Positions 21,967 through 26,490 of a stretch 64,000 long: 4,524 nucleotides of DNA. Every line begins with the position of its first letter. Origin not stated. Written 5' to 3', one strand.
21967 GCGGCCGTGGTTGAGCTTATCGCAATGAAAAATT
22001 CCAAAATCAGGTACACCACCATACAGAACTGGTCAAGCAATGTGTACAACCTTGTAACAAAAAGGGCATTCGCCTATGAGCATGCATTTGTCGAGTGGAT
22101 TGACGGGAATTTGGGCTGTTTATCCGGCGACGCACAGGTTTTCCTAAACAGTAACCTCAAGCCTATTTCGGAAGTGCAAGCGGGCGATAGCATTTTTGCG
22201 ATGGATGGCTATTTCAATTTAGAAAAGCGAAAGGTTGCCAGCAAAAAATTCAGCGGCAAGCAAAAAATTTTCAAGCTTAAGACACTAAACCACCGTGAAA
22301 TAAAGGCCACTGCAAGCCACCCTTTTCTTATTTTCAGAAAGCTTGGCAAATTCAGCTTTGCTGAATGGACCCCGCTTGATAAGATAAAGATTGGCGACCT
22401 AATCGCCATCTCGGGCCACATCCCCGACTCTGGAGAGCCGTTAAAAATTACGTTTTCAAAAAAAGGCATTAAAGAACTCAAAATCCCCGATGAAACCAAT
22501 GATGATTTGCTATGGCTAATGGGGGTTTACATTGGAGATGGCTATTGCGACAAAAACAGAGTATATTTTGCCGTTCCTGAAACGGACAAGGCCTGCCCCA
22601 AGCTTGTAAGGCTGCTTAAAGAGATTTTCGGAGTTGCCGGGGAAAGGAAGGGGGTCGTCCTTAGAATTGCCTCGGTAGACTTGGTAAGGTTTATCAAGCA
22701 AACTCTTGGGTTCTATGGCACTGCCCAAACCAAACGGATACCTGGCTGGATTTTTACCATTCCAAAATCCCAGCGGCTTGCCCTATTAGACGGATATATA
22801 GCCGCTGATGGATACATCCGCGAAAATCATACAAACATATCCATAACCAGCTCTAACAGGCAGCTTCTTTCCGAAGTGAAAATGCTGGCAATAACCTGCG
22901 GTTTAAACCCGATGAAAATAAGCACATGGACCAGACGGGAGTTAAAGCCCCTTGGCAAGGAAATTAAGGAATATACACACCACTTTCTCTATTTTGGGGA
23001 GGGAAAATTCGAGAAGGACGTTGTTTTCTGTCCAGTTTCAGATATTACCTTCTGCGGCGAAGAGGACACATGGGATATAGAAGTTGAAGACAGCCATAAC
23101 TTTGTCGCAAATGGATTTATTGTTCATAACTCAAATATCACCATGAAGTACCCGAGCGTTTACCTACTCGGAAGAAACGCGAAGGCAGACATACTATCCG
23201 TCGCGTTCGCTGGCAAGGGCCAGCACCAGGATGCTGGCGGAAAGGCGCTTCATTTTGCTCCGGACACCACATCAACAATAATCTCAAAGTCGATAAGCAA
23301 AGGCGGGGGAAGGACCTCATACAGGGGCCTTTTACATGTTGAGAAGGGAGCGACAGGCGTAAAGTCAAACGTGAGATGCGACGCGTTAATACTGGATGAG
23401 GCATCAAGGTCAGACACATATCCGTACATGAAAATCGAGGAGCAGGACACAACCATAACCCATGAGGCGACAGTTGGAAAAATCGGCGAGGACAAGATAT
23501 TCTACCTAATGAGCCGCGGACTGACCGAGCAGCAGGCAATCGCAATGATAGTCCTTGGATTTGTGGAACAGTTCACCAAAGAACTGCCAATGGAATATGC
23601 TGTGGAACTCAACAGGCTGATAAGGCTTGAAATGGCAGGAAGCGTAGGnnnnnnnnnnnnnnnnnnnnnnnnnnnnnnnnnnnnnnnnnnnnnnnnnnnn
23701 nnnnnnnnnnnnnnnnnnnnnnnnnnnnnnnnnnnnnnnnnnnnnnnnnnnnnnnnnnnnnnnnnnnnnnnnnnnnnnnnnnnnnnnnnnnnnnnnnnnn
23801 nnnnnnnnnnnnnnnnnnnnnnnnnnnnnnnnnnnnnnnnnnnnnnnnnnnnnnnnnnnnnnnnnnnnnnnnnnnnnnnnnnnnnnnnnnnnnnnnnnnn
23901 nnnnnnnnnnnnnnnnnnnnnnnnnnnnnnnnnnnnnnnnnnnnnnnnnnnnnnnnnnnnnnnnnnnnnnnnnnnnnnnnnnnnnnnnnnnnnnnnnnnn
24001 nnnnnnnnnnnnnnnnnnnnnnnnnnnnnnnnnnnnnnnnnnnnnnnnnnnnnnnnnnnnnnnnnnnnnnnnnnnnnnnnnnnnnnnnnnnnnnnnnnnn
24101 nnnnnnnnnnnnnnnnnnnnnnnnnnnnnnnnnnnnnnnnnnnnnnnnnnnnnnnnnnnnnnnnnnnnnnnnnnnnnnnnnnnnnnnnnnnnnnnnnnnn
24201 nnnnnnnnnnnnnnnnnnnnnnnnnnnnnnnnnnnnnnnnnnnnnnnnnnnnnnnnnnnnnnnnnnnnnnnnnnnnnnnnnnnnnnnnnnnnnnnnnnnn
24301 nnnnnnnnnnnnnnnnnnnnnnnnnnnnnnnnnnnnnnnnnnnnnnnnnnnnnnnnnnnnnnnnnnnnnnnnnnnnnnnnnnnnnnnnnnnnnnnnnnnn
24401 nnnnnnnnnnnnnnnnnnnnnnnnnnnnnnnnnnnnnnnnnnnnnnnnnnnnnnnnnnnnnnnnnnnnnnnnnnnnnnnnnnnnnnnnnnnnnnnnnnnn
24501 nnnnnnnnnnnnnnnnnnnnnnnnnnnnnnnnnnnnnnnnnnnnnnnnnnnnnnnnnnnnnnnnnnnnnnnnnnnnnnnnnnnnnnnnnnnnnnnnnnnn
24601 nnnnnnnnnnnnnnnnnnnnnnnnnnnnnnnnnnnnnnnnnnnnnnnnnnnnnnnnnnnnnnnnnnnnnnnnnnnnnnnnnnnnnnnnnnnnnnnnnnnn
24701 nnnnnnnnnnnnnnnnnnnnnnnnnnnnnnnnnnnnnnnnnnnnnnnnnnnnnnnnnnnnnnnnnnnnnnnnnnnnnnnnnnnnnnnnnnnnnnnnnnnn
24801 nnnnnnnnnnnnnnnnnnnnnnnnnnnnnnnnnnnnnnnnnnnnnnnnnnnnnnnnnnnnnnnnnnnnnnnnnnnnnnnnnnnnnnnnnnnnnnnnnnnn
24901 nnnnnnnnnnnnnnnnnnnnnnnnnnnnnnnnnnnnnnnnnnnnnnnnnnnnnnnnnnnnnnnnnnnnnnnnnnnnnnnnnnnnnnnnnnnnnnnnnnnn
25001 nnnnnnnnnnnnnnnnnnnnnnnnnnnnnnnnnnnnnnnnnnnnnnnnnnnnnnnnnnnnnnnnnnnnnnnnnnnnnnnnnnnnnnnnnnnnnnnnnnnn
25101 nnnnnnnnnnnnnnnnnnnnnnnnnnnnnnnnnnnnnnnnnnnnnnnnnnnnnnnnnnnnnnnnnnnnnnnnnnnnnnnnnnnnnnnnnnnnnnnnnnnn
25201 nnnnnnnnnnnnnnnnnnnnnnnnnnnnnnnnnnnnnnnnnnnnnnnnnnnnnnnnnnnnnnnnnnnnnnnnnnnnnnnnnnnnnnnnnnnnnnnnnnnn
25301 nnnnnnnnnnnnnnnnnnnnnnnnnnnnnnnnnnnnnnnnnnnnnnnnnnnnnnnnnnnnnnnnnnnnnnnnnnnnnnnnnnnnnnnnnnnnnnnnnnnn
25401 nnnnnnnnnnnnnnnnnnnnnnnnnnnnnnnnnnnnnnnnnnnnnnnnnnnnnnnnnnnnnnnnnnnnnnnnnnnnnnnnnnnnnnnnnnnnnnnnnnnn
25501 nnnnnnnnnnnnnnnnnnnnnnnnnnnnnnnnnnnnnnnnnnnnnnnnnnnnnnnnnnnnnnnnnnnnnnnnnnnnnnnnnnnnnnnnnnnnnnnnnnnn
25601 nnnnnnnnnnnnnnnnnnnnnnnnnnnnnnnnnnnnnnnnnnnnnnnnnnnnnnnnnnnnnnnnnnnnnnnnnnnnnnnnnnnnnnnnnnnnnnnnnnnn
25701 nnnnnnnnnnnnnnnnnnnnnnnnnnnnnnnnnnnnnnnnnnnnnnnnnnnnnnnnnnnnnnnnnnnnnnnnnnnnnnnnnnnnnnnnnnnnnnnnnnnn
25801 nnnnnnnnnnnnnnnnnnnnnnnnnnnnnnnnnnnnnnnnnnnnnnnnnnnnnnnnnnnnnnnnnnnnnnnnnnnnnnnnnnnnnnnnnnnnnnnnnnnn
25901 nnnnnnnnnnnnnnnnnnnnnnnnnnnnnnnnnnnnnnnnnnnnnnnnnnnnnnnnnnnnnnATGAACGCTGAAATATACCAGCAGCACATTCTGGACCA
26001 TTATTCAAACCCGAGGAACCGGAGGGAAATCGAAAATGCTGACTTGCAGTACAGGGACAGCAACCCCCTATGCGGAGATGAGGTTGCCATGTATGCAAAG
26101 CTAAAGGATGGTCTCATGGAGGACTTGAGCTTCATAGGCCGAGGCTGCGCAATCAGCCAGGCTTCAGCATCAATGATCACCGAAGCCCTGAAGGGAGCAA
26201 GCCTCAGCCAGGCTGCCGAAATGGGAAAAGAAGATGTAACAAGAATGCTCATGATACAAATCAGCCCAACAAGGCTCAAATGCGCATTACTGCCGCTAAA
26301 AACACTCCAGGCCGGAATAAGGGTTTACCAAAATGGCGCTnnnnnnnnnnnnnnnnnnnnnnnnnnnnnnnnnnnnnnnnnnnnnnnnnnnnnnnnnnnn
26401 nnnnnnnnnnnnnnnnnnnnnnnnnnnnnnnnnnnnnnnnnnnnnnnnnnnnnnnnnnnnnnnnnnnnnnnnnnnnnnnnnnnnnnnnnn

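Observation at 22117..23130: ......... intein (338 aa) in SufB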

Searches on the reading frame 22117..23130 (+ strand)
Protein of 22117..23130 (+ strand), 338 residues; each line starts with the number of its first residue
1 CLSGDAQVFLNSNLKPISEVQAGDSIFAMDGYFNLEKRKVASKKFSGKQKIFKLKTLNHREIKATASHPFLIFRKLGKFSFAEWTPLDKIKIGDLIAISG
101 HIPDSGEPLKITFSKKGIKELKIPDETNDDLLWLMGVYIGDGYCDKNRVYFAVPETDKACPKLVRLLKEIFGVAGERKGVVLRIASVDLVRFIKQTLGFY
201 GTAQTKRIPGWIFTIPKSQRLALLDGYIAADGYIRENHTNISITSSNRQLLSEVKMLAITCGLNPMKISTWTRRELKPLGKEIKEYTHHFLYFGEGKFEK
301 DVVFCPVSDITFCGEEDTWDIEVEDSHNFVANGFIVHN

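Call 6: search_solved_structures(query=window:22117-23130:+, max_evalue=0.01, show_alignments=2)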
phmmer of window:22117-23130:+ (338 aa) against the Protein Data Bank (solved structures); distinct sequences matched with E-value up to 0.01: 16.
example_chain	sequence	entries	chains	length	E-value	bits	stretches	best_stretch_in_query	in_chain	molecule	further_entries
7qsu_A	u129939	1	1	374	2.2e-12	49.9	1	51-263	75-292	V-ATPase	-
7qss_A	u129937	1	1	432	3.1e-12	49.5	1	51-252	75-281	V-type ATP synthase alpha chain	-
2cw7_A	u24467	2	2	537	1.6e-10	43.8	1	126-268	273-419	Endonuclease PI-PkoII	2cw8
4o1r_A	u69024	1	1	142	4e-10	42.5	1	300-338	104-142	Replicative DNA helicase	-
6frg_A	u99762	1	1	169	2.1e-08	36.9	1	2-85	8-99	Replicative DNA helicase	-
6frh_A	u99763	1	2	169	2.1e-08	36.9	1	2-85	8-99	Replicative DNA helicase,Replicative DNA helicase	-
1mi8_A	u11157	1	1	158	3.1e-08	36.3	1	2-87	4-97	DnaB intein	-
6fre_A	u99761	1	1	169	5e-07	32.4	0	2-85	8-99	Replicative DNA helicase,Replicative DNA helicase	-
7qst_A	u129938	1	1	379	2.8e-05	26.6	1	51-223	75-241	V-type ATP synthase subunit A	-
7cfv_A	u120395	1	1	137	0.00024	23.5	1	307-338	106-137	Spl DnaX mini-intein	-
1am2_A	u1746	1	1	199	0.00037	22.9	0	45-98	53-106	MXE GYRA INTEIN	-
2lqm_A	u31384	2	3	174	0.0011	21.4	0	41-96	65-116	Pho radA intein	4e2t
4e2u_A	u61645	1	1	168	0.0012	21.3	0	43-97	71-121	Pho radA intein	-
6rpq_A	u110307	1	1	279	0.0014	21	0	318-338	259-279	Ubiquitin-like protein SMT3,1108aa long hypothetical cell division control protein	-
4kl6_A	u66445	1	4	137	0.0079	18.5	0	310-338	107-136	DNA-directed DNA polymerase,Nucleic acid binding, OB-fold, tRNA/helicase-type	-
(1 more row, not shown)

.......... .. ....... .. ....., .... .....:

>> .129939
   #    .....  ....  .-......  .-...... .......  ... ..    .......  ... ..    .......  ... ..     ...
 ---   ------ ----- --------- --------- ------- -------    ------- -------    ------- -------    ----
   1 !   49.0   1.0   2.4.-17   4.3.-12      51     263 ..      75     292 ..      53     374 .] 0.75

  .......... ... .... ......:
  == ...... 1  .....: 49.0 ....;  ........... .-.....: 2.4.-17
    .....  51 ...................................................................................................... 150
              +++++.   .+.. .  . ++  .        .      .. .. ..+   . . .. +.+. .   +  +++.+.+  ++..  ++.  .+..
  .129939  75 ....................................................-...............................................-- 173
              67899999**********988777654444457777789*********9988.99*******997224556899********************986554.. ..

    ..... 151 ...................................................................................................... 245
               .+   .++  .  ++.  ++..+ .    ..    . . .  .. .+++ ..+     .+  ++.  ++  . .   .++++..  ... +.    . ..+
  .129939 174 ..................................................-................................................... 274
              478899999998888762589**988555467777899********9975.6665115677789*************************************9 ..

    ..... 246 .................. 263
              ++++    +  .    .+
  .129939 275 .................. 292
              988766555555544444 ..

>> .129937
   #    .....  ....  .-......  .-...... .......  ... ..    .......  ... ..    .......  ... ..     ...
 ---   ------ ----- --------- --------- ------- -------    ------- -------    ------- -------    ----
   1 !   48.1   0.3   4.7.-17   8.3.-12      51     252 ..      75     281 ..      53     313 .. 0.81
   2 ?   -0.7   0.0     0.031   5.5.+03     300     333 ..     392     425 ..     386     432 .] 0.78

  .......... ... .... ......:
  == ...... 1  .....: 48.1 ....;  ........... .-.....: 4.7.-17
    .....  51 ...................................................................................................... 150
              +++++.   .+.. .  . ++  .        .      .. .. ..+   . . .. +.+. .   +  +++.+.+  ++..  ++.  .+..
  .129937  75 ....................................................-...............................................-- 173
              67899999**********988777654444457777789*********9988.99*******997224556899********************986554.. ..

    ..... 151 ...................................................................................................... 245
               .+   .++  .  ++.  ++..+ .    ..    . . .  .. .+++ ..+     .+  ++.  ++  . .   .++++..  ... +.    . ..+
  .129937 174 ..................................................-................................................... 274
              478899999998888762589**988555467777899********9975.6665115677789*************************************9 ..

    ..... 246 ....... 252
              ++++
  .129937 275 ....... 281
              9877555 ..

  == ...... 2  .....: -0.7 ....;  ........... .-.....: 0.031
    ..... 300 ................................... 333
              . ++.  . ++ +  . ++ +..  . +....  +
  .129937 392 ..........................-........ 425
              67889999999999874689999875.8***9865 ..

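Call 26: find_related_loci(query=A2, collection=genome_contigs, flank=3000)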
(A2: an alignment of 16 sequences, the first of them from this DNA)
Query A2 (338 aa) in genome_contigs; peptide patterns used: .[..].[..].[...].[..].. (x = any residue, [..] = any of these).
599 stretches matched a pattern (row limit reached: there are more); 449 encode a relative of the query (tblastn E <= 1e-3); the best 80 are kept; 79 distinct loci.
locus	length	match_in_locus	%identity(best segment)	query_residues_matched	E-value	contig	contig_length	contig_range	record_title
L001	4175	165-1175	67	1-338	2e-166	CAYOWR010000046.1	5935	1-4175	MAG TPA_asm: uncultured Methanosarcinales archaeon isolate binchicken_co251_888 genome assembly, contig: NODE_19129_leng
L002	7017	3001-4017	58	1-338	1e-133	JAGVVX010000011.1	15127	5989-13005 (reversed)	MAG: Candidatus Aenigmatarchaeota archaeon isolate RIFCSPHIGHO2_01_FULL_AR5_44_11 rifcsphigho2_01_scaffold_22106, whole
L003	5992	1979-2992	57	1-338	9e-132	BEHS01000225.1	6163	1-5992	Bacterium HR16 DNA, contig: NODE_3884_225, isolate: HRbin16, whole genome shotgun sequence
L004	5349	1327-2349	55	1-338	1e-129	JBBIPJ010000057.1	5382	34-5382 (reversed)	MAG: archaeon isolate QH2S170213_bin_30 NODE_2335_length_5382_cov_3.508166, whole genome shotgun sequence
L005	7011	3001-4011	66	1-338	6e-161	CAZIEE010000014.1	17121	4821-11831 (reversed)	MAG TPA_asm: uncultured Methanosarcinales archaeon isolate SRP090828_co1_47 genome assembly, contig: NODE_539_length_171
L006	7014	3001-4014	53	1-338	7e-121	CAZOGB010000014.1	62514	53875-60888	MAG TPA_asm: uncultured bacterium isolate binchicken_co30_132 genome assembly, contig: NODE_507_length_62514_cov_24.7846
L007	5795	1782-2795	52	1-338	1e-117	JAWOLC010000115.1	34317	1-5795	MAG: Candidatus Eisenbacteria bacterium isolate bin_205 c_000008933686, whole genome shotgun sequence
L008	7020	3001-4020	50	1-338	2e-117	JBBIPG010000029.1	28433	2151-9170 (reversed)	MAG: Candidatus Fraserbacteria bacterium isolate CYS170214_bin_298 NODE_1337_length_28433_cov_2.92051, whole genome shot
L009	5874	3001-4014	50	1-338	8e-117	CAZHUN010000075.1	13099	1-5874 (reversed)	MAG TPA_asm: uncultured archaeon isolate binchicken_co203_641 genome assembly, contig: k141_287926, whole genome shotgun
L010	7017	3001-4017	51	1-338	2e-116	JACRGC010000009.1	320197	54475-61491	MAG: Candidatus Micrarchaeota archaeon isolate NC_groundwater_1741_Pr3_B-0.1um_42_19 SR-2_scaffold_141_2826488, whole ge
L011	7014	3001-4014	49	1-338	8e-114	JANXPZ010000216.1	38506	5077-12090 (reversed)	MAG: Candidatus Eisenbacteria bacterium isolate GL140_4_concoct_147_sub GL140_4_k141_1249609, whole genome shotgun seque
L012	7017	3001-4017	46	1-338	2e-105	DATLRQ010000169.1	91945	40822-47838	MAG TPA_asm: Candidatus Micrarchaeaceae archaeon isolate SMAG_U13908 k141_543827, whole genome shotgun sequence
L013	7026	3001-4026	44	1-338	2e-99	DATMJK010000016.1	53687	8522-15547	MAG TPA_asm: Candidatus Limnocylindrales bacterium isolate SMAG_U13566 k141_75083, whole genome shotgun sequence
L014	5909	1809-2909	42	1-338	2e-88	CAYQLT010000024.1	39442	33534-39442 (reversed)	MAG TPA_asm: uncultured Clostridia bacterium isolate binchicken_co30_129 genome assembly, contig: NODE_926_length_39442_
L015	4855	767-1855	41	1-338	2e-82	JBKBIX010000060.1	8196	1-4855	MAG: Candidatus Bipolaricaulia bacterium isolate 21I_052.bin.33 NODE_60_length_8196_cov_28.220471, whole genome shotgun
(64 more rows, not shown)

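Call 52: predict_structure(alignment_id=A2)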
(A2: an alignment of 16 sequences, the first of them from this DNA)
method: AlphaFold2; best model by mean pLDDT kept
length: 338 residues; sequences in the alignment: 16
mean_pLDDT: 92.6   pTM: 0.90
mean pLDDT of the five models: 92.6, 92.3, 92.3, 91.6, 91.4
residues with pLDDT >= 90: 275; 70-90: 52; 50-70: 11; < 50: 0
segments of 3 or more residues with pLDDT < 50: none
pLDDT, mean of each block of 10 residues (from residue 1): 96 92 96 94 98 97 98 88 96 96 92 78 95 97 94 92 96 92 94 94 92 95 95 73 93 96 94 78 85 88 97 98 95 96
secondary structure, 60 per line:
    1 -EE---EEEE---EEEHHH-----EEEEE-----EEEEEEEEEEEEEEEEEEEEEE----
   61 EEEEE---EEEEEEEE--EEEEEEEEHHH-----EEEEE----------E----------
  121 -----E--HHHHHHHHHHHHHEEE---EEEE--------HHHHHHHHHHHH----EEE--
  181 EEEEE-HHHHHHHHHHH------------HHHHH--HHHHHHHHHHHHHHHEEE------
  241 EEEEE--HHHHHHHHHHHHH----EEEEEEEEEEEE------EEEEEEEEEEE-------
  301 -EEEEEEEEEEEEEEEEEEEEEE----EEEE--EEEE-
elements in order: E7-10 E14-16 E25-29 E35-56 E61-65 E69-76 E79-86 E95-99 H129-141 E142-144 E148-151 H160-171 E176-178 E181-185 H187-197 H210-214 H217-231 E232-234 E241-245 H248-260 E265-276 E283-293 E302-323 E328-331 E334-337

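Call 54: fold_search(model_id=the predicted structure, library=pdb)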
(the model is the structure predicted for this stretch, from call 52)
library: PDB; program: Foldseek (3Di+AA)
matches with E <= 10: 426; with E <= 0.001: 46
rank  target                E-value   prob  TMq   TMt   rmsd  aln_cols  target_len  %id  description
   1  7qsu                  3.5e-24  1.00  0.76  0.71   5.4       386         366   20  Crystal structure of homing endonuclease-associated TliVMA intein (C1A, d333-339) (released 2022-03-30)
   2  7qss                  5.4e-21  1.00  0.78  0.63   4.7       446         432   18  Crystal structure of homing endonuclease-associated TliVMA intein (C1A) (released 2022-03-30)
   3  7qst                  1.1e-19  1.00  0.73  0.68   6.0       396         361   18  Crystal structure of homing endonuclease-associated PhoVMA intein (C1A) (released 2022-03-30)
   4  2cw7                  2.0e-15  1.00  0.73  0.48   8.8       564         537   12  Crystal structure of intein homing endonuclease II (released 2006-04-18)
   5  1dfa                  3.1e-15  1.00  0.66  0.57   7.2       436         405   16  CRYSTAL STRUCTURE OF PI-SCEI IN C2 SPACE GROUP (released 1999-12-08)
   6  1vde_B                4.8e-15  1.00  0.65  0.53   6.4       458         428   15  PI-SCEI, A HOMING ENDONUCLEASE WITH PROTEIN SPLICING ACTIVITY (released 1998-04-08)
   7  1vde_A                1.0e-14  1.00  0.62  0.51   8.0       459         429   15  PI-SCEI, A HOMING ENDONUCLEASE WITH PROTEIN SPLICING ACTIVITY (released 1998-04-08)
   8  1ef0_A                4.5e-14  1.00  0.63  0.52   7.4       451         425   14  CRYSTAL STRUCTURE OF PI-SCEI MINIPRECURSOR (released 2000-06-07)
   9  1um2_B                1.1e-13  1.00  0.62  0.52   9.0       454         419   14  Crystal Structure of the Vma1-Derived Endonuclease with the Ligated Extein Segment (released 2004-09-22)
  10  1lws_A                2.5e-13  1.00  0.61  0.50   9.0       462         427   15  Crystal structure of the intein homing endonuclease PI-SceI bound to its recognition sequence (released 2002-09-27)
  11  1jva_B                4.8e-13  1.00  0.60  0.49   8.8       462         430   14  CRYSTAL STRUCTURE OF THE VMA1-DERIVED ENDONUCLEASE BEARING THE N AND C EXTEIN PROPEPTIDES (released 2002-08-29)
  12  1um2_A                7.8e-13  1.00  0.59  0.49  10.2       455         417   13  Crystal Structure of the Vma1-Derived Endonuclease with the Ligated Extein Segment (released 2004-09-22)
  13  1dq3                  1.3e-12  1.00  0.66  0.50   6.7       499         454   15  CRYSTAL STRUCTURE OF AN ARCHAEAL INTEIN-ENCODED HOMING ENDONUCLEASE PI-PFUI (released 2000-07-05)
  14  1lwt_A                1.7e-12  1.00  0.60  0.47   9.5       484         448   14  Crystal structure of the intein homing endonuclease PI-SceI bound to its substrate DNA (Ca2+ free) (released 2002-09-27)
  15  1ef0_B                4.5e-12  1.00  0.57  0.50  10.0       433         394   13  CRYSTAL STRUCTURE OF PI-SCEI MINIPRECURSOR (released 2000-06-07)
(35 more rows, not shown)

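Call 62: find_related_loci(query=A2, collection=viral_contigs, flank=2500)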
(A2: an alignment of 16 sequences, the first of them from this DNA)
Query A2 (338 aa) in viral_contigs; peptide patterns used: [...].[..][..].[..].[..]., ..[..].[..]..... (x = any residue, [..] = any of these).
600 stretches matched a pattern (row limit reached: there are more); 238 encode a relative of the query (tblastn E <= 1e-3); the best 80 are kept; 80 distinct loci.
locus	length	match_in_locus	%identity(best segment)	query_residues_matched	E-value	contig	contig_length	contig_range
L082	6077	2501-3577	28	1-338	5e-34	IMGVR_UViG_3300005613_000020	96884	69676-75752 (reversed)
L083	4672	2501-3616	30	1-338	2e-33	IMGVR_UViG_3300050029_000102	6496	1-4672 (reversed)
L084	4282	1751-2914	29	1-338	3e-33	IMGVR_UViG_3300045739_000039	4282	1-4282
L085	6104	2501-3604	30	1-338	2e-32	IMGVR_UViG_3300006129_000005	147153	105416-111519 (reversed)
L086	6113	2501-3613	31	1-338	5e-31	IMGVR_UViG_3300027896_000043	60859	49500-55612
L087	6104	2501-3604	28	1-338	2e-31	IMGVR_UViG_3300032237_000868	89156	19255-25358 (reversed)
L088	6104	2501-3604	28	1-338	8e-31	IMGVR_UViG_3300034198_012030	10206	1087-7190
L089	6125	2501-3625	27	1-338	8e-30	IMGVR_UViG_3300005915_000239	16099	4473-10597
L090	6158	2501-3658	25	1-338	8e-30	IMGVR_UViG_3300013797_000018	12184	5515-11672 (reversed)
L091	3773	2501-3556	27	1-338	1e-28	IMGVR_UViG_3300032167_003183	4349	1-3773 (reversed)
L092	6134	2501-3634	25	1-338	5e-28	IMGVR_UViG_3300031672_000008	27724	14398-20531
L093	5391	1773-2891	25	1-338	5e-28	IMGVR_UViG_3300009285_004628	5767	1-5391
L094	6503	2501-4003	26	1-338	4e-27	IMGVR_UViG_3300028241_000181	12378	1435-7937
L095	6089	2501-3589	28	1-338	3e-27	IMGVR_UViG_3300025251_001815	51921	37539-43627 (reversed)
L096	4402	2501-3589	28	1-338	3e-27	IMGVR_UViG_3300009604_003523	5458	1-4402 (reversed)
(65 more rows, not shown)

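Call 70: search_protein_representatives(protein=window:22117-23130:+)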
Query: 338 residues. Proteins with E-value up to 0.001 (for the whole library): 7362; up to 1e-10: 1569; up to 1e-30: 71. The best 150 are listed.
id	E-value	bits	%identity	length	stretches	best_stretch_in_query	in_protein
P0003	1.7e-166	569.8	46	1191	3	1-338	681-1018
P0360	7.9e-89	314.5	39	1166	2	1-338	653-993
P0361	9.7e-65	235.3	46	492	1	46-338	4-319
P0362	2.8e-64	233.8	33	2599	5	1-338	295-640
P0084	2.9e-61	223.8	42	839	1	1-338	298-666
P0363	6.0e-59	216.3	37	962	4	117-292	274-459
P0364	1.3e-57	211.9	32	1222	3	1-338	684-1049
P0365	2.8e-56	207.5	34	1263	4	118-269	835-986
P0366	3.4e-56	207.2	39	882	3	1-277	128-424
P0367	3.8e-54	200.4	51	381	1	132-338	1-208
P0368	1.6e-53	198.4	35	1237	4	116-289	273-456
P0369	1.2e-52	195.5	39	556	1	1-338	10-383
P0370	1.9e-52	194.9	35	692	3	1-265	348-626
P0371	6.7e-52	193.1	39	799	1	1-338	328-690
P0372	8.0e-52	192.8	42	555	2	1-279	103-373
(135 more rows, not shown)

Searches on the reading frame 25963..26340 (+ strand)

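Call 57: search_protein_families(library=pfam, proteins=[window:25963-26340:+], max_evalue=0.00001)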
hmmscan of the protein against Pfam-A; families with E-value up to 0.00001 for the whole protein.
window:25963-26340:+ (126 aa): 1 family
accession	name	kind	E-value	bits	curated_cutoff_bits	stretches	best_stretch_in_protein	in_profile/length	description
PF01592.21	NifU_N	-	9e-27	94.2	22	1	6-124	2-122/127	NifU-like N terminal domain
